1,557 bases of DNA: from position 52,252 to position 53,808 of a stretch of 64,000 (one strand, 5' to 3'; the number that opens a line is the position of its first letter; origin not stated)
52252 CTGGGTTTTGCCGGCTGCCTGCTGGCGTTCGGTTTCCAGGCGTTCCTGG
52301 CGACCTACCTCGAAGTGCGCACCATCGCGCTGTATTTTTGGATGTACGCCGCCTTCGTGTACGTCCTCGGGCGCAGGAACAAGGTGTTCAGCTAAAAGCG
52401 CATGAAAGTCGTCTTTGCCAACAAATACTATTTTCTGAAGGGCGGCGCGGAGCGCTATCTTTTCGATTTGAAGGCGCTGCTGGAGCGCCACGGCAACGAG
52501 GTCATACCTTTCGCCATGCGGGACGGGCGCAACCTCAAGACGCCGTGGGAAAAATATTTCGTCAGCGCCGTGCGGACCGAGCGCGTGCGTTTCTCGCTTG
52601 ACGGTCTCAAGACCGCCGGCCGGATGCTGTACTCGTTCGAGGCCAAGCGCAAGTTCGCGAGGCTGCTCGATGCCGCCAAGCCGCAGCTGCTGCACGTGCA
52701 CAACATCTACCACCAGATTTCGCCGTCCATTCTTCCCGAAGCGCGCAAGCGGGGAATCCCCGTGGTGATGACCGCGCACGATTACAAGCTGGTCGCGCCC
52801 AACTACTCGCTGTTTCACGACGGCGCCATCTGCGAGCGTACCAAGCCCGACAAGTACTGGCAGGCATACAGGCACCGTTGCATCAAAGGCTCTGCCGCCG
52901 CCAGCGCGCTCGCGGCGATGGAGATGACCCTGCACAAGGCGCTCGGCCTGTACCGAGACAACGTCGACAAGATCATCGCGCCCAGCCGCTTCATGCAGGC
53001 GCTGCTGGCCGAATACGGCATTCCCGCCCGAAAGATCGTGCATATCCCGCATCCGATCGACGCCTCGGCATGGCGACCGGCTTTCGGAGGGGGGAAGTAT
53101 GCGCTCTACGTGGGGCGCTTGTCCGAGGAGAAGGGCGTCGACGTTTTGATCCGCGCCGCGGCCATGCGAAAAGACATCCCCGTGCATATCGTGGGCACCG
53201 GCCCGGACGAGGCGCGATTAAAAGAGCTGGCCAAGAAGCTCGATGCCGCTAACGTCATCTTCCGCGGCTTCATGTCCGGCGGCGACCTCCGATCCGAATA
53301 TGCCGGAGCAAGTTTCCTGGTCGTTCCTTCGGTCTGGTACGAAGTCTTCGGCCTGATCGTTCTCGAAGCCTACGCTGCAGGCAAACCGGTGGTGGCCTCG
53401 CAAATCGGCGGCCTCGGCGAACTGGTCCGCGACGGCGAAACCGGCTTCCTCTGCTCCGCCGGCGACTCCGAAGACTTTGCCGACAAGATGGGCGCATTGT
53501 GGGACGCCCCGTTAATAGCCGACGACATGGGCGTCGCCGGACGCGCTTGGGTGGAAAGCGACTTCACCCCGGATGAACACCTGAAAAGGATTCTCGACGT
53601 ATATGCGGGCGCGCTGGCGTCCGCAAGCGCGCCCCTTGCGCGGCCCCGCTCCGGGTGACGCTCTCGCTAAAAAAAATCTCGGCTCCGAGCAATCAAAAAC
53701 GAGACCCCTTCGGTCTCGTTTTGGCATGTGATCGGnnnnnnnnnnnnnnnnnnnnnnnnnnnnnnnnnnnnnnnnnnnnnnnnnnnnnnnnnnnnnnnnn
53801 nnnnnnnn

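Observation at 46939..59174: Compact surface-glycan / glycoprotein locus with unusual non-enzymatic members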

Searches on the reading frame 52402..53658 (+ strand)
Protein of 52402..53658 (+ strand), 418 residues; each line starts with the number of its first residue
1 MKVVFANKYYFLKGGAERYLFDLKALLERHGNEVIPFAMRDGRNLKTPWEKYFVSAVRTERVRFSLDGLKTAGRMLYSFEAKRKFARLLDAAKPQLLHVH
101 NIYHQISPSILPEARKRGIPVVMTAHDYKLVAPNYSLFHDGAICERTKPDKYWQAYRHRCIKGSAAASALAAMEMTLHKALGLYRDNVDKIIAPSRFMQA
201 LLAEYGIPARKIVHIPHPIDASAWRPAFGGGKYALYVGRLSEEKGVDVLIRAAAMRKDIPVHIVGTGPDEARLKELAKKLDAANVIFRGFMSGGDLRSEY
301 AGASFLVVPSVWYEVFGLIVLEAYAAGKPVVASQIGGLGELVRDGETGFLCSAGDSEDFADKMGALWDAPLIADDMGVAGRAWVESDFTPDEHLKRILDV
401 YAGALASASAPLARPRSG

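Call 5: search_protein_families(library=pfam, proteins=[window:52402-53658:+], max_evalue=0.01)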
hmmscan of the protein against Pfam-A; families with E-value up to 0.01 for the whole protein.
window:52402-53658:+ (418 aa): 7 families
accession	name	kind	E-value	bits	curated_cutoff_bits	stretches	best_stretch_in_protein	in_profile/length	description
PF00534.26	Glycos_transf_1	-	1.8e-38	132.2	26.4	1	229-381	13-170/172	Glycosyl transferases group 1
PF13692.12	Glyco_trans_1_4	-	5.2e-35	121.2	27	1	232-367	2-140/142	Glycosyl transferases group 1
PF13439.12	Glyco_transf_4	-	1.9e-21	77.3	28.5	1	14-222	2-169/170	Glycosyltransferase Family 4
PF13579.12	Glyco_trans_4_4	-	4.6e-17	63.2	29.7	1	14-216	1-156/158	Glycosyl transferase 4-like domain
PF20706.3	GT4-conflict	-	3.8e-11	43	26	1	224-344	190-322/385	Family 4 Glycosyltransferase in conflict systems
PF13524.12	Glyco_trans_1_2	-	6.2e-09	36.4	25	1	249-399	5-144/144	Glycosyl transferase-like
PF13477.12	Glyco_trans_4_2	-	0.0068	17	23.4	0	79-134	61-116/139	Glycosyl transferase 4-like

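Call 6: search_protein_families(library=ncbifam, proteins=[window:52402-53658:+], max_evalue=0.01)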
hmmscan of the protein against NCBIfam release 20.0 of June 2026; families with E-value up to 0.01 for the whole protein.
window:52402-53658:+ (418 aa): 46 families (the best 25 are shown)
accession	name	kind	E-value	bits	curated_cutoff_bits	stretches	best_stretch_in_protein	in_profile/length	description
TIGR02149.1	glgA_Coryne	subfamily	1.3e-25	90.4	302.4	1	232-402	205-388/391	glycogen synthase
TIGR03449.1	mycothiol_MshA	equivalog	6.6e-25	87.8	462.5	1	234-405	223-404/406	D-inositol-3-phosphate glycosyltransferase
TIGR04063.1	stp3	hypoth_equivalog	1.3e-23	83.6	442.05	1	81-404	80-395/397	TIGR04063 family PEP-CTERM/XrtA system glycosyltransferase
NF053787.1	GlcN_PG_synth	equivalog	5.5e-21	74.8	480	1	183-402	140-357/361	N-acetylglucosaminyl phosphatidylglycerol synthase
NF041876.1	EPS_EpsE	equivalog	1.4e-19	70.6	400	1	233-390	215-382/389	exopolysaccharide biosynthesis GT4 family glycosyltransferase EpsE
TIGR03999.1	thiol_BshA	equivalog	1.4e-19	70.3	273.7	1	261-403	232-372/375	N-acetyl-alpha-D-glucosaminyl L-malate synthase BshA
TIGR03088.1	stp2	hypoth_equivalog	5.8e-19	68.4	409.05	1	185-402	134-371/374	TIGR03088 family PEP-CTERM/XrtA system glycosyltransferase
NF012028.0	PRK15484.1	subfamily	8.7e-16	58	618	1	171-350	122-324/380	lipopolysaccharide N-acetylglucosaminyltransferase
TIGR02095.1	glgA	subfamily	3.9e-14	52.2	328.45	1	236-364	299-436/477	glycogen/starch synthase, ADP-glucose type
NF007396.0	PRK09922.1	equivalog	4.1e-14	52.2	385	1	189-368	137-325/361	lipopolysaccharide 1,6-galactosyltransferase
TIGR04157.1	glyco_rSAM_CFB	subfamily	1.4e-13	50.7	400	1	186-358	168-355/406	TIGR04157 family glycosyltransferase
NF041010.1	glycosy_Agl16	equivalog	8.4e-13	47.9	575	1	186-368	132-317/352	glycosylation protein Agl16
TIGR04047.1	MSMEG_0565_glyc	hypoth_equivalog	1e-12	47.9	259.85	1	271-401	243-371/373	MSMEG_0565 family glycosyltransferase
NF053513.1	Gtran_IagA_BgsA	equivalog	1e-12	47.8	460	1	181-369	99-299/333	LTA glycolipid anchor biosynthesis glycosyltransferase, IagA/BgsA family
NF001901.0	PRK00654.1-5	equivalog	4.6e-12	45.2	649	1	237-361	322-448/502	glycogen synthase GlgA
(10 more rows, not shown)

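Call 79: search_solved_structures(query=window:52402-53658:+, max_evalue=0.001)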
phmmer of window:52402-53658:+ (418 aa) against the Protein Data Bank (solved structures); distinct sequences matched with E-value up to 0.001: 77 (the best 60 are shown).
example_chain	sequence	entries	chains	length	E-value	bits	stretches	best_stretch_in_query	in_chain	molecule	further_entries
9v0l_A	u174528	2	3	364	1.9e-17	66.8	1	235-357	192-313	tetrahydrobiopterin glucosyltransferases | tetrahydrobiopterin glucosyltransferase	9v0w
6kih_A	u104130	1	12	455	8.6e-15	58.1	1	229-391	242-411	Tll1590 protein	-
8dvz_A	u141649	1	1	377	1.4e-14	57.4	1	294-402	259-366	N, N'-diacetylbacillosaminyl-diphospho-undecaprenol alpha-1,3-N-acetylgalactosaminyltransf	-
2jjm_A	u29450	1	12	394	3.1e-14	56.2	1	235-401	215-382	GLYCOSYL TRANSFERASE, GROUP 1 FAMILY PROTEIN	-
3mbo_A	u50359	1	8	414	3.6e-14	56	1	235-401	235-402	Glycosyltransferase, group 1 family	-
8dqd_A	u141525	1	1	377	3.7e-14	56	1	294-402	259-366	N, N'-diacetylbacillosaminyl-diphospho-undecaprenol alpha-1,3-N-acetylgalactosaminyltransf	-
6tvp_A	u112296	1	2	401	4.9e-14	55.6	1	234-402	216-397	Alpha-maltose-1-phosphate synthase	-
8dvw_A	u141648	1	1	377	5.7e-14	55.4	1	300-402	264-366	N, N'-diacetylbacillosaminyl-diphospho-undecaprenol alpha-1,3-N-acetylgalactosaminyltransf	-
8x3q_C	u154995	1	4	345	9.5e-14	54.7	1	226-354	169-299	Glycosyl transferase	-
7fg9_A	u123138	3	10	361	9.7e-14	54.6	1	226-354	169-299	Glycosyl transferase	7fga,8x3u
6n1x_A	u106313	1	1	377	3.8e-13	52.7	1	232-362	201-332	Glycosyltransferase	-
6d9t_A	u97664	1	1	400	4.6e-13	52.4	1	232-362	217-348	Glycosyl transferase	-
3okc_A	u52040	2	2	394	5.8e-13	52.1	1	238-398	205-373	GDP-mannose-dependent alpha-(1-6)-phosphatidylinositol monomannoside mannosyltransferase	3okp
3oka_A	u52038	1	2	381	9.7e-13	51.3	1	238-391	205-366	GDP-mannose-dependent alpha-(1-6)-phosphatidylinositol monomannoside mannosyltransferase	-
9m88_C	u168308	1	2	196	3.1e-12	49.7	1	231-362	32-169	Glycogen synthase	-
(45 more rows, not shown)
